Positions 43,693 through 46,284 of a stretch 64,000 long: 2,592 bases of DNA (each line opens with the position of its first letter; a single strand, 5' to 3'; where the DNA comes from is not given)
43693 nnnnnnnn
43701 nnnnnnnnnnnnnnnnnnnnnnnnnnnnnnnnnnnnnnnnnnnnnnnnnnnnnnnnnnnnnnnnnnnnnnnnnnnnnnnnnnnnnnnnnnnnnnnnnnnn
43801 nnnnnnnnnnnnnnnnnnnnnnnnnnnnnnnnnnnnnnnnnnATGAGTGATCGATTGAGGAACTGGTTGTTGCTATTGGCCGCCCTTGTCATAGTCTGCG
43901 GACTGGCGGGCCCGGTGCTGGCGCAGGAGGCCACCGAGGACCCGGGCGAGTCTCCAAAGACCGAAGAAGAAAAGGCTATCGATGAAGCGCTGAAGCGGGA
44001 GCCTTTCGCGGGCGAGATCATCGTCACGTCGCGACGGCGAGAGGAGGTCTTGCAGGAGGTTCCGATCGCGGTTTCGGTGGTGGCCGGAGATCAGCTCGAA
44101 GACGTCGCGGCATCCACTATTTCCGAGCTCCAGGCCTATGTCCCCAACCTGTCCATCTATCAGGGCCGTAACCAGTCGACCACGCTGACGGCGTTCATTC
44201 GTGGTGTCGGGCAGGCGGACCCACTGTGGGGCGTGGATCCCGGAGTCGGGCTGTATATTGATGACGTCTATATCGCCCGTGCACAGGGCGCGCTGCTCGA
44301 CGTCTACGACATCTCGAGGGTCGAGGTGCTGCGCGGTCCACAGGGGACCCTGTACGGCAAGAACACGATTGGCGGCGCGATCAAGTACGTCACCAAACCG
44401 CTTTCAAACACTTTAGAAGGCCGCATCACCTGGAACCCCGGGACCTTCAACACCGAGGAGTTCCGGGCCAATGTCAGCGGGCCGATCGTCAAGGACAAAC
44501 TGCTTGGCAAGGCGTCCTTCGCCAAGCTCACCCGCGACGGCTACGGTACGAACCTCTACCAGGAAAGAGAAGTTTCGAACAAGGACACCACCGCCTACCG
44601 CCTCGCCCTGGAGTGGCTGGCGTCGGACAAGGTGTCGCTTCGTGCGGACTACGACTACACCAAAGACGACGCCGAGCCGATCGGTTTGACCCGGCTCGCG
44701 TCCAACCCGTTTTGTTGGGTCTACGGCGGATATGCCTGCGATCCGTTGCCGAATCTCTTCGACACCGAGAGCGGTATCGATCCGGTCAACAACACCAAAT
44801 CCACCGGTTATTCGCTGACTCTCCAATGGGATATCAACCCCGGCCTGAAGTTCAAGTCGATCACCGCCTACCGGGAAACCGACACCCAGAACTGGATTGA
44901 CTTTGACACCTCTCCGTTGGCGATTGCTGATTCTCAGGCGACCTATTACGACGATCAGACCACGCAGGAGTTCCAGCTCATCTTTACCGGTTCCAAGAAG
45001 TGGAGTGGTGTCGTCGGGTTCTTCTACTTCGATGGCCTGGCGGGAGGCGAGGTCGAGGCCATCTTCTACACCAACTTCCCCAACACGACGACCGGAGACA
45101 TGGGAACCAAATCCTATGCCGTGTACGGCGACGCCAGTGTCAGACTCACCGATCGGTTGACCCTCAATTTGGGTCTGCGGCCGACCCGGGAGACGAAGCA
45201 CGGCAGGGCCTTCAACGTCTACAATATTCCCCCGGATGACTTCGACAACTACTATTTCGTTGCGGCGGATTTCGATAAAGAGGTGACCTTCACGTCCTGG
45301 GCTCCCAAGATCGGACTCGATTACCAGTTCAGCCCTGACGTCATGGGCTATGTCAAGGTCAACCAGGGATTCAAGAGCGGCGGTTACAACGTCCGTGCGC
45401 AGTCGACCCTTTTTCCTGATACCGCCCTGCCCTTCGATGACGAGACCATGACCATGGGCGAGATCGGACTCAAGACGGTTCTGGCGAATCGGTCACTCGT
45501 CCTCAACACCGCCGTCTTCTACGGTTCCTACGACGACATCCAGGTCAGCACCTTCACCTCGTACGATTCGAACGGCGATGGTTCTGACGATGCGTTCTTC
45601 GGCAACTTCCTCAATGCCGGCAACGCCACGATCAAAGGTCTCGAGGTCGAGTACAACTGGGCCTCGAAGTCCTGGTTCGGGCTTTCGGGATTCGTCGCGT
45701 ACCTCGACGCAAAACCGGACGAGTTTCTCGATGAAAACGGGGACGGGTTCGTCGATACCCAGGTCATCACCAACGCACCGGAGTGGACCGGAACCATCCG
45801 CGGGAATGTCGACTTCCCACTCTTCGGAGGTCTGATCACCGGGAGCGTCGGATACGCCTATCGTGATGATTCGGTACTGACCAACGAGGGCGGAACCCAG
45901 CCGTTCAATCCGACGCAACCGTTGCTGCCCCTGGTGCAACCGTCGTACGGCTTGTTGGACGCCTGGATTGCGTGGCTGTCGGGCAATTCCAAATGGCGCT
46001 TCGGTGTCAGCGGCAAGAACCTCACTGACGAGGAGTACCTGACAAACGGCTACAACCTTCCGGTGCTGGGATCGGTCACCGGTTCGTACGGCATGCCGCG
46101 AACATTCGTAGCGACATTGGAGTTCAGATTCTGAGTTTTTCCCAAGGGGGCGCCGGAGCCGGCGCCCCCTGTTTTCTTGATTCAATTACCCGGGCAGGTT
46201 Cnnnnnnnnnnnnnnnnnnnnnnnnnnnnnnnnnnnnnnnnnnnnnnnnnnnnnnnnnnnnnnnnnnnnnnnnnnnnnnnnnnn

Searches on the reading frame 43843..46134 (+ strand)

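Call 51: search_protein_families(library=pfam, proteins=[window:43843-46134:+], max_evalue=0.001)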
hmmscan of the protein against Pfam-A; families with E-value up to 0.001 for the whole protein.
window:43843-46134:+ (763 aa): 2 families
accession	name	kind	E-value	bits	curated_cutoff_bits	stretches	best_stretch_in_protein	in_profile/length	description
PF00593.30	TonB_dep_Rec_b-barrel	-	2e-34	120.6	27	1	298-727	38-436/436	TonB dependent receptor-like, beta-barrel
PF07715.20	Plug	-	4.8e-20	72.5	23.9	1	70-179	2-107/107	TonB-dependent Receptor Plug Domain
